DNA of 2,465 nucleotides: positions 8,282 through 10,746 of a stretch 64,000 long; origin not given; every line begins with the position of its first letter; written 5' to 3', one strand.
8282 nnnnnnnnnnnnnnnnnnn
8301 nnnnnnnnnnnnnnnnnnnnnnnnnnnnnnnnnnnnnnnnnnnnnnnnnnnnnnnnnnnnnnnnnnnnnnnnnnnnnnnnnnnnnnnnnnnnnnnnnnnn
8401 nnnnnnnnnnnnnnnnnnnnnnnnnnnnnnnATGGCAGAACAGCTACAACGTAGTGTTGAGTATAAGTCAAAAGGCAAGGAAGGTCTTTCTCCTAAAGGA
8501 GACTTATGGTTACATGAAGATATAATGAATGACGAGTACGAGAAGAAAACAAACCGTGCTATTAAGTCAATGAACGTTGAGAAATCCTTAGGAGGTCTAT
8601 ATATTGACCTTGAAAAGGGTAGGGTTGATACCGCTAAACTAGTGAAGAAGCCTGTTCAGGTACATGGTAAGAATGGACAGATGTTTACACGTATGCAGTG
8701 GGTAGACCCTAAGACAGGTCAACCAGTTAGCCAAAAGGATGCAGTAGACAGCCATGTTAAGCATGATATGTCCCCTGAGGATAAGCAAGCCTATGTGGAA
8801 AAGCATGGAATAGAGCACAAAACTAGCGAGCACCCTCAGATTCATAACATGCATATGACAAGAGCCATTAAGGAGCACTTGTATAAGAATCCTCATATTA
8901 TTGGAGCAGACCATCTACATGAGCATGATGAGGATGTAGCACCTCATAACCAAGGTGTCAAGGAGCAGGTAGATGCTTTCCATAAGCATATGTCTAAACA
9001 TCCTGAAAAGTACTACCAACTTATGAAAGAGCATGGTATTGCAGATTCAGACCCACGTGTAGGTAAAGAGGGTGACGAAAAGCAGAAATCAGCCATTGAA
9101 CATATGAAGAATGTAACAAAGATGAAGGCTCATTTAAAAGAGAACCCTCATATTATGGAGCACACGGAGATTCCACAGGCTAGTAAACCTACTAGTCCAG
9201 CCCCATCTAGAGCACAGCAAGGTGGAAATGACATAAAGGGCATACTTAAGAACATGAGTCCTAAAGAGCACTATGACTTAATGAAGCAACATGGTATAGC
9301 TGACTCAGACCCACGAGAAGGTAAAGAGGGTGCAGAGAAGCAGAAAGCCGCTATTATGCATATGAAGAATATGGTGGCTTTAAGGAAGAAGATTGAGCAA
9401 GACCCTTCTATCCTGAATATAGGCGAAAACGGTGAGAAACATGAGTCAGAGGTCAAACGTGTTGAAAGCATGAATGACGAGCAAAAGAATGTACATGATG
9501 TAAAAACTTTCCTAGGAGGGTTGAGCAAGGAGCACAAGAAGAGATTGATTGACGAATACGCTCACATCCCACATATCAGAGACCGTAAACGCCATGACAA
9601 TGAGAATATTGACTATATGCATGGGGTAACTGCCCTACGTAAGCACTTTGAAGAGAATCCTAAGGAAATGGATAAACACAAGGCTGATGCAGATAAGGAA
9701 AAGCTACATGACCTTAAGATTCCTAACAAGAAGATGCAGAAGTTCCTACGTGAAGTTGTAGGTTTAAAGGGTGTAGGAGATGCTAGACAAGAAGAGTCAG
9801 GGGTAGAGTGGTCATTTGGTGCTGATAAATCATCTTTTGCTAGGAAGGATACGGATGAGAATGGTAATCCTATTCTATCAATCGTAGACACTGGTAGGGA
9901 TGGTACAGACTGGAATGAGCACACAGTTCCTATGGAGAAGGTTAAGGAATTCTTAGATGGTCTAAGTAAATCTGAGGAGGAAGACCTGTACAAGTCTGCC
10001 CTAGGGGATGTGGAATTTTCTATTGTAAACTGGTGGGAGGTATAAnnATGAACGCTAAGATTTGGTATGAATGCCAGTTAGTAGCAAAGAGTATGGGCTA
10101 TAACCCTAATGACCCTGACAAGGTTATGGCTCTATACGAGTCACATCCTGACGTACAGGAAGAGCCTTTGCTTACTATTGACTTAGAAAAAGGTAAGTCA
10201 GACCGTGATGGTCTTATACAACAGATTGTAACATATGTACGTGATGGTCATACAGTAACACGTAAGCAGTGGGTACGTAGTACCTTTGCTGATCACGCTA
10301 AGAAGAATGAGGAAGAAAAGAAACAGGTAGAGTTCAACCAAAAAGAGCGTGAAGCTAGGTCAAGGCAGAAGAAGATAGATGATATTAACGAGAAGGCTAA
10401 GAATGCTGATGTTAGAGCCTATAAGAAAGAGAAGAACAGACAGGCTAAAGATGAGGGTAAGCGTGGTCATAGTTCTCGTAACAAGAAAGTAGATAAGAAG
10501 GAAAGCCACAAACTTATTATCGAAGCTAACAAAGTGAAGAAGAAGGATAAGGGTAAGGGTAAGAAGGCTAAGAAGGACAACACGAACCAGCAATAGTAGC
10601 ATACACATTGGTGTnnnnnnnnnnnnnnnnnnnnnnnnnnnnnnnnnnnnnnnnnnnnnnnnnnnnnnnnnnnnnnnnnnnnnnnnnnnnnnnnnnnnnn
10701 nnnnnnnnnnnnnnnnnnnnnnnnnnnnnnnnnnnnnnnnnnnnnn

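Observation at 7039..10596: Three tandem His/Lys-rich paralogs sharing a roughly 40-aa N-terminal module, directly upstream of the portal gene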

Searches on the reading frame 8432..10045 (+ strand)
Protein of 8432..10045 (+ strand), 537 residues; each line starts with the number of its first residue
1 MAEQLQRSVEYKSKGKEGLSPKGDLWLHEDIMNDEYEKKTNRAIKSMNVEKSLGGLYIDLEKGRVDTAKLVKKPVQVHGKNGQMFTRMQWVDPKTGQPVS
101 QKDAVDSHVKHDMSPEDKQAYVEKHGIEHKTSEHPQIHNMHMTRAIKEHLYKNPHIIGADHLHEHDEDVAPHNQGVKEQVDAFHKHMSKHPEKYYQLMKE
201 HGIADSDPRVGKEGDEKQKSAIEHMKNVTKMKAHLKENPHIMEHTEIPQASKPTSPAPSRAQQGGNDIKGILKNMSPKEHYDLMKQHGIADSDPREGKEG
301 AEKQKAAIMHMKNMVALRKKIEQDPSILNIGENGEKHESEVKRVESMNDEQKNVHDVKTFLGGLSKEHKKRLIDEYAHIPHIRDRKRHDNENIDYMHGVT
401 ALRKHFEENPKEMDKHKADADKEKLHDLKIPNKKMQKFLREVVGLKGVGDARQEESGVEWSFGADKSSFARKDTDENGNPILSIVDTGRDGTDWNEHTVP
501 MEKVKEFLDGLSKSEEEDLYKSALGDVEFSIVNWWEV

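Call 9: search_protein_families(library=pfam, proteins=[window:8432-10045:+], max_evalue=0.01)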
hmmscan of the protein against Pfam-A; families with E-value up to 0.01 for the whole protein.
window:8432-10045:+ (537 aa): 0 families

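Call 10: search_protein_families(library=phrogs, proteins=[window:8432-10045:+], max_evalue=0.01)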
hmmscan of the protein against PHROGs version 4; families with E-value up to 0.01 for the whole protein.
window:8432-10045:+ (537 aa): 2 families
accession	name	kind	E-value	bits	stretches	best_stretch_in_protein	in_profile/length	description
phrog_23829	-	unknown function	5.1e-84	284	2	99-517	135-569/1086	-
phrog_25452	-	unknown function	2.4e-10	41.1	1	56-182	3-128/437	-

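Call 22: find_homologous_proteins(query=window:8432-10045:+, max_evalue=0.001)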
Query window:8432-10045:+ (537 aa): 23 proteins with E <= 0.001 among 6945 candidates.
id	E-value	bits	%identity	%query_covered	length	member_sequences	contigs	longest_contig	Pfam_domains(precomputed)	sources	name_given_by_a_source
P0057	0.0e+0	1206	100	100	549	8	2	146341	-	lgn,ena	-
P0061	4.9e-281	952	78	99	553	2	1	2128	PF26856.1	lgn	-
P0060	2.0e-121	425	44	97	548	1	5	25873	-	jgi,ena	jgi:hypothetical protein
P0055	3.7e-121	424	44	99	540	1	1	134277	-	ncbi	ncbi:hypothetical protein D3C74_55060 [compost metagenome]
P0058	1.4e-119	419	43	99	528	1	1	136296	-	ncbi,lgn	ncbi:hypothetical protein D1872_50720 [compost metagenome]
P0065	2.8e-98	349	41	90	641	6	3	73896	PF26856.1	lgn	-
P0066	1.1e-81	294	42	74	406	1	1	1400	-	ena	-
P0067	7.5e-62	228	46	50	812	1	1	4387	-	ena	-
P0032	3.1e-15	74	83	9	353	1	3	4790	-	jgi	jgi:hypothetical protein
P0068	1.1e-14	73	36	28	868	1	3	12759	PF12294.14,PF26856.1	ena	-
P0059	4.0e-13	68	52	16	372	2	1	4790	-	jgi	jgi:hypothetical protein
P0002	1.5e-12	66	67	11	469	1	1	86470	-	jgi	jgi:hypothetical protein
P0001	4.3e-12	64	47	18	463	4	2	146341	-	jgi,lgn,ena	-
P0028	2.8e-11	61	74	9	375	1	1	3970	-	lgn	-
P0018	1.8e-9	55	53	12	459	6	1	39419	-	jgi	jgi:hypothetical protein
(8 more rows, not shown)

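Call 23: search_protein_families(library=pfam, proteins=[P0065, P0068, window:8432-10045:+], max_evalue=1)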
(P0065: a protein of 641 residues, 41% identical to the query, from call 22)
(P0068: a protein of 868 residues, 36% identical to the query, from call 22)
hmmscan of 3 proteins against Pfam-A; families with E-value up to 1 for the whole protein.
P0065 (641 aa): 1 family
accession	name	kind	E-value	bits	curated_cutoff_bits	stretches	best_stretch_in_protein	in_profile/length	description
PF25516.1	PTPase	-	0.055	13.8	27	0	195-218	34-57/79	Phosphotyrosine protein phosphatase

P0068 (868 aa): 3 families
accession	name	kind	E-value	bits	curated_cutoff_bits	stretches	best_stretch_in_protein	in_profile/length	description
PF12294.13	DUF3626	-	2.5e-17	63.3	27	1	659-845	2-208/301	Protein of unknown function (DUF3626)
PF24530.1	DUF7597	-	0.082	13.1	27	0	539-576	31-68/125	Domain of unknown function (DUF7597)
PF18768.7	RNPP_C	-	0.2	11.5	26.5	1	35-101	110-173/213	RNPP family C-terminal domain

window:8432-10045:+ (537 aa): 4 families
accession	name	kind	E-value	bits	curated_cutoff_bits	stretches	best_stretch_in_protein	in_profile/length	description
PF11271.13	PorA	-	0.064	13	29.5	1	86-117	210-241/297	Porin PorA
PF21609.2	Toxofilin-like_dom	-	0.088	13.3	27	0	345-377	45-78/84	Toxofilin-like domain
PF13339.11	AATF-Che1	-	0.42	11.6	24.7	0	287-353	47-108/137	Apoptosis antagonizing transcription factor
PF09797.15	NatB_MDM20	-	0.96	8.8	27.6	0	345-417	80-153/379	N-acetyltransferase B complex (NatB) non catalytic subunit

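Call 63: find_encoding_contigs(protein=P0065, flank=8000, max_places=2)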
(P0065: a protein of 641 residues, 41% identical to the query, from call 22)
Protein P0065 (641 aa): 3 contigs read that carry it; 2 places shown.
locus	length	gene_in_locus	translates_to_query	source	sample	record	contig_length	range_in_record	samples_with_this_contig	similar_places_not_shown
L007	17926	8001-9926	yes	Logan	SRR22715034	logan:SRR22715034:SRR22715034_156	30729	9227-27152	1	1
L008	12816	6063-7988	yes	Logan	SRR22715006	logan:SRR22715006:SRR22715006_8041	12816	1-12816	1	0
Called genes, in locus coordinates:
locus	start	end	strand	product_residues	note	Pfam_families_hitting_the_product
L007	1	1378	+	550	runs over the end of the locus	PF12708:Pect-lyase_RHGA_epim, PF05048:NosD (faint), PF13229:Beta_helix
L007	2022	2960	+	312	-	PF02562:PhoH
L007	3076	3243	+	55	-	-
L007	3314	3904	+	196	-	-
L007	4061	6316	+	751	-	PF00317:Ribonuc_red_lgN, PF02867:Ribonuc_red_lgC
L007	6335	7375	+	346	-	PF00268:Ribonuc_red_sm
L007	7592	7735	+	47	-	-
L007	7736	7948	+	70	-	-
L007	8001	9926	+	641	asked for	PF26856:Phage_SPO1_gp51 (weak)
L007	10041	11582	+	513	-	PF04860:Phage_portal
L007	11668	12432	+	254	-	-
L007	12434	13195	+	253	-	-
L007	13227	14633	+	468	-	PF17236:SU10_MCP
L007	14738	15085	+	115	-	-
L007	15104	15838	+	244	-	-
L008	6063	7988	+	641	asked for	PF26856:Phage_SPO1_gp51 (weak)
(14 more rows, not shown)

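Call 67: search_dna_similar(query=window:8432-10045:+, collection=phages, mode=protein, max_rows=40, max_evalue=0.001)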
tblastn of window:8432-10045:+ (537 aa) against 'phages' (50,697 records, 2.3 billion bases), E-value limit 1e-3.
Records with a match: 8; places in all: 20; records where one place covers at least 80% of the query: 8.
Best place of each record, by identity: <60% 8.
By first word of the organism name: Bacillus 7; Exiguobacterium 1.
By host as written in the record: Bacillus cereus HER1399 2; Bacillus cereus BGSC 6E1 2; Bacillus cereus 2; Exiguobacterium alkaliphilum 1; Bacillus sp. S4 1.
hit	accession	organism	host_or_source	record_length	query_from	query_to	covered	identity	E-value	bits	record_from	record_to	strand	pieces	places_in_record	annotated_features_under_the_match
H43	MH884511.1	Exiguobacterium phage vB_EalM-132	Exiguobacterium alkaliphilum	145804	6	509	94%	41.3%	2e-112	441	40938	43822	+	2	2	hypothetical protein (x2)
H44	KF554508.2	Bacillus phage CP-51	Bacillus cereus HER1399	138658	1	517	96%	35.8%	6e-87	367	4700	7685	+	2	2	hypothetical protein (x2)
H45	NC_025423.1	Bacillus phage CP-51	Bacillus cereus HER1399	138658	1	517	96%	35.8%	6e-87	367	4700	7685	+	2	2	hypothetical protein (x2)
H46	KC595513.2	Bacillus phage Shanette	Bacillus cereus BGSC 6E1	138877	1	517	96%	35.3%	6e-88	368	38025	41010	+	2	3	hypothetical protein | PE-PGRS family protein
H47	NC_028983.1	Bacillus phage Shanette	Bacillus cereus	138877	1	517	96%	35.3%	6e-88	368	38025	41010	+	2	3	hypothetical protein | PE-PGRS family protein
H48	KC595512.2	Bacillus phage JL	Bacillus cereus BGSC 6E1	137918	1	517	96%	35.3%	3e-87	365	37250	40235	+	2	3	hypothetical protein | PE-PGRS family protein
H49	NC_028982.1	Bacillus phage JL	Bacillus cereus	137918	1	517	96%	35.3%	3e-87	365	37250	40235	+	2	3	hypothetical protein | PE-PGRS family protein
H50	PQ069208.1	Bacillus phage S4-1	Bacillus sp. S4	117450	1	517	96%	35.0%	7e-85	359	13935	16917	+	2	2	record has no annotation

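Call 83: search_protein_families(library=ncbifam, proteins=[window:8432-10045:+], max_evalue=0.1)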
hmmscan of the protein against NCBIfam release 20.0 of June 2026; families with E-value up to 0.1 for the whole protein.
window:8432-10045:+ (537 aa): 1 family
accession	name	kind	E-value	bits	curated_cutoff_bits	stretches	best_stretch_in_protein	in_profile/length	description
NF053601.1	asym_polar_PgfA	equivalog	0.047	13.1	160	1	84-119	214-249/303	cell envelope lipid trafficking protein PgfA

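Call 99: predict_structure(alignment_id=A6)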
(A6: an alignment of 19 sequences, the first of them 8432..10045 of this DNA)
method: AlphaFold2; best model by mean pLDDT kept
length: 537 residues; sequences in the alignment: 19
mean_pLDDT: 72.1   pTM: 0.40
mean pLDDT of the five models: 72.1, 71.9, 71.9, 69.4, 69.2
residues with pLDDT >= 90: 17; 70-90: 349; 50-70: 84; < 50: 87
segments of 3 or more residues with pLDDT < 50: 1-22, 25-27, 29-32, 48-68, 94-96, 166-174, 516-537
pLDDT, mean of each block of 10 residues (from residue 1): 36 42 49 62 54 32 42 57 58 55 78 83 86 82 88 75 51 58 81 85 83 76 88 81 63 63 74 83 82 78 84 87 74 67 80 85 85 90 83 84 90 85 82 86 80 82 81 87 83 82 84 47 36 36
secondary structure, 60 per line:
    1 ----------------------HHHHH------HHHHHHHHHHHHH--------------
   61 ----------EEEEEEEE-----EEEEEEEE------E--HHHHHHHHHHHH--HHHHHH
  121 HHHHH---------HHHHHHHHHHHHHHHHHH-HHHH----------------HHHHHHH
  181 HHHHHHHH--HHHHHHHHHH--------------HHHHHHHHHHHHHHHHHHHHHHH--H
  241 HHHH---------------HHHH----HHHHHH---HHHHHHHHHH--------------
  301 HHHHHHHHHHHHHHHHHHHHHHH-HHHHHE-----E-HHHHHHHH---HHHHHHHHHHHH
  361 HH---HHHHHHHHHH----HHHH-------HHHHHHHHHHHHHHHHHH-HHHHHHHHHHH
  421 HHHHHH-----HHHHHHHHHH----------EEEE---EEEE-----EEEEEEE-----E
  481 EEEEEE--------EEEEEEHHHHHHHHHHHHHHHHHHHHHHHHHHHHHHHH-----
elements in order: H23-27 H34-46 E71-78 E84-91 H101-112 H115-125 H135-152 H154-157 H174-188 H191-200 H215-237 H240-244 H260-263 H268-273 H277-286 H301-323 H325-329 H338-345 H349-362 H366-375 H380-383 H391-408 H410-426 H432-441 E452-455 E459-462 E468-474 E480-486 E495-500 H501-532

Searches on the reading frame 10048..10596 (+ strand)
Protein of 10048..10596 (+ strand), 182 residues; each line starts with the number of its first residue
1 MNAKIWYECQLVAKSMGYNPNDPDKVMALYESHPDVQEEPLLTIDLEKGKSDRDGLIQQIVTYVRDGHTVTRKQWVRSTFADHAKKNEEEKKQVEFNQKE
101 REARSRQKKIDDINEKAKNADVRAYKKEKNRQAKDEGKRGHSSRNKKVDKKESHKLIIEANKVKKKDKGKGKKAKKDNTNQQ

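Call 9: search_protein_families(library=pfam, proteins=[window:10048-10596:+], max_evalue=0.01)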
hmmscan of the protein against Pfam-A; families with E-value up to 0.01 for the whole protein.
window:10048-10596:+ (182 aa): 0 families

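Call 10: search_protein_families(library=phrogs, proteins=[window:10048-10596:+], max_evalue=0.01)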
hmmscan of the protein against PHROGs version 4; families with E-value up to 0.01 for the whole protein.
window:10048-10596:+ (182 aa): 2 families
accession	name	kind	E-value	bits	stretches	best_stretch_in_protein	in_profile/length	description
phrog_27686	-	unknown function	4.1e-29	102.7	1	44-177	14-144/180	-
phrog_26037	-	unknown function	1e-24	88.7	1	40-177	5-136/138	-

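Call 66: search_dna_similar(query=window:10048-10596:+, collection=phages, mode=protein, max_rows=40, max_evalue=0.001)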
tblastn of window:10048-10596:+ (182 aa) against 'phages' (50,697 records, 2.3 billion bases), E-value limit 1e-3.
Records with a match: 26; places in all: 26; records where one place covers at least 80% of the query: 0.
Best place of each record, by identity: 80-90% 6; 60-80% 17; <60% 3.
By first word of the organism name: Bacillus 25; Exiguobacterium 1.
By host as written in the record: Bacillus subtilis 7; Bacillus subtilis BEST7003 6; Bacillus cereus HER1399 2; Bacillus cereus BGSC 6E1 2; Bacillus cereus 2; Bacillus subtilis Delta6 2; Exiguobacterium alkaliphilum 1; Bacillus subtilis Marburg strain 1; and 3 more.
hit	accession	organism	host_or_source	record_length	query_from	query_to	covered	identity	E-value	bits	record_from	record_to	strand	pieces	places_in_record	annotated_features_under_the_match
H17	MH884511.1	Exiguobacterium phage vB_EalM-132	Exiguobacterium alkaliphilum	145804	46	152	59%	58.9%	1e-20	94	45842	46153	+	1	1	hypothetical protein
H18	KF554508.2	Bacillus phage CP-51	Bacillus cereus HER1399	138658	34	140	59%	54.5%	9e-20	91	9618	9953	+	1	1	hypothetical protein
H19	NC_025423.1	Bacillus phage CP-51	Bacillus cereus HER1399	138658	34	140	59%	54.5%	9e-20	91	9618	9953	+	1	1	hypothetical protein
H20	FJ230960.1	Bacillus phage SPO1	Bacillus subtilis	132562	41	109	38%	65.2%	1e-19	91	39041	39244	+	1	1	5.3: gp5.3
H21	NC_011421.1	Bacillus phage SPO1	Bacillus subtilis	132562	41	109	38%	65.2%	1e-19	91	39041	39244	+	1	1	5.3: gp5.3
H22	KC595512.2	Bacillus phage JL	Bacillus cereus BGSC 6E1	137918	40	94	30%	76.4%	6e-20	92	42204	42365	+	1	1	hypothetical protein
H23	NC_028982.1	Bacillus phage JL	Bacillus cereus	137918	40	94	30%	76.4%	6e-20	92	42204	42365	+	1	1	hypothetical protein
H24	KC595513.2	Bacillus phage Shanette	Bacillus cereus BGSC 6E1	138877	38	94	31%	69.4%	7e-20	91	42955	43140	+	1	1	hypothetical protein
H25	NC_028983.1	Bacillus phage Shanette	Bacillus cereus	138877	38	94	31%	69.4%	7e-20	91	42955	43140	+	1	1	hypothetical protein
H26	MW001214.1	Bacillus phage SP8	Bacillus subtilis Marburg strain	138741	36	90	30%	70.9%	6e-18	86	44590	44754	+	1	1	hypothetical protein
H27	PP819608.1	Bacillus phage Adastra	Bacillus subtilis CU 1065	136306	36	90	30%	70.9%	7e-18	86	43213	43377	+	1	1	hypothetical protein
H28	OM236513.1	Bacillus phage SP82G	Bacillus subtilis BEST7003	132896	39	85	26%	80.9%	7e-18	86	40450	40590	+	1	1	hypothetical protein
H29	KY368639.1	Bacillus phage vB_BsuM-Goe2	Bacillus subtilis Goe2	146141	39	85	26%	80.9%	7e-18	86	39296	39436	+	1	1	hypothetical protein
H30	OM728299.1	Bacillus phage vB_BsuM-Goe19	Bacillus subtilis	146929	39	85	26%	80.9%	7e-18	86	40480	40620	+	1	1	hypothetical protein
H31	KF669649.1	Bacillus phage CampHawk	Bacillus subtilis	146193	39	85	26%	80.9%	8e-18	86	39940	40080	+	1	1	hypothetical protein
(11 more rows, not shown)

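Call 68: get_annotated_region(hit=H21, flank=7000)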
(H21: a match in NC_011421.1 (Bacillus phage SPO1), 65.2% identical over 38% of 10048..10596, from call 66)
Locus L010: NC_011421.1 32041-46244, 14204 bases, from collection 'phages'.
description: Bacillus phage SPO1, complete genome.
organism: Bacillus phage SPO1 (NCBI taxid 2884427)
taxonomy: Viruses; Duplodnaviria; Heunggongvirae; Uroviricota; Caudoviricetes; Herelleviridae; Spounavirinae; Okubovirus; Okubovirus SPO1
host: Bacillus subtilis; source: soil; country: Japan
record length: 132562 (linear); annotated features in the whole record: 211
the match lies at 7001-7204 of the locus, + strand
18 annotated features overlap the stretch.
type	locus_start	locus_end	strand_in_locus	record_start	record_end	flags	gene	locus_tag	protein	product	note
CDS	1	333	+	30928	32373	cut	2.52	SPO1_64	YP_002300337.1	tail spike protein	putative carbohydrate-biding protein or tail fiber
tRNA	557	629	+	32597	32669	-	-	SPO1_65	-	tRNA-Arg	-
CDS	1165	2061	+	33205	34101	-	2.62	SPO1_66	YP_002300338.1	gp2.62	putative PhoH-like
CDS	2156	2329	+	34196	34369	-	2.7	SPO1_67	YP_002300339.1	gp2.7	-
CDS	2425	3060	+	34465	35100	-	2.8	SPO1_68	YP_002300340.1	peptidase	putative cell wall binding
CDS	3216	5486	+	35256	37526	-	2.9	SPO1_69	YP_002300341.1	ribonucleotide reductase large subunit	putative ribonucleoside reductase alpha subunit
CDS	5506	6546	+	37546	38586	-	4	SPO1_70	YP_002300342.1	ribonucleotide reductase class Ia beta subunit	putative ribonucleoside reductase beta subunit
CDS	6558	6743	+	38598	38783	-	5.1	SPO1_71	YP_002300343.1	gp5.1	-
CDS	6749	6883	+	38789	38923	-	5.2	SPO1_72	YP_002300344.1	gp5.2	-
CDS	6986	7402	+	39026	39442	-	5.3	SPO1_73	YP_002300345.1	gp5.3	-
CDS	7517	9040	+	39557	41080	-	3.1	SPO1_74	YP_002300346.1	portal protein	putative portal protein (head structural protein)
CDS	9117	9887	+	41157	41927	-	3.2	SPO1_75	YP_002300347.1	head maturation protease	putative procapsid maturation protease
CDS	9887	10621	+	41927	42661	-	3.3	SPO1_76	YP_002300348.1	head scaffolding protein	putative head scaffolding protein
CDS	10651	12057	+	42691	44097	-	6.1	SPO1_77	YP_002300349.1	major head protein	major head (coat, capsid) protein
CDS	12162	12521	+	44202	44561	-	6.2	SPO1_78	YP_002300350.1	gp6.2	-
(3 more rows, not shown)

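Call 83: search_protein_families(library=ncbifam, proteins=[window:10048-10596:+], max_evalue=0.1)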
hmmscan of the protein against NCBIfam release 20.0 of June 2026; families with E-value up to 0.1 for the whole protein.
window:10048-10596:+ (182 aa): 0 families
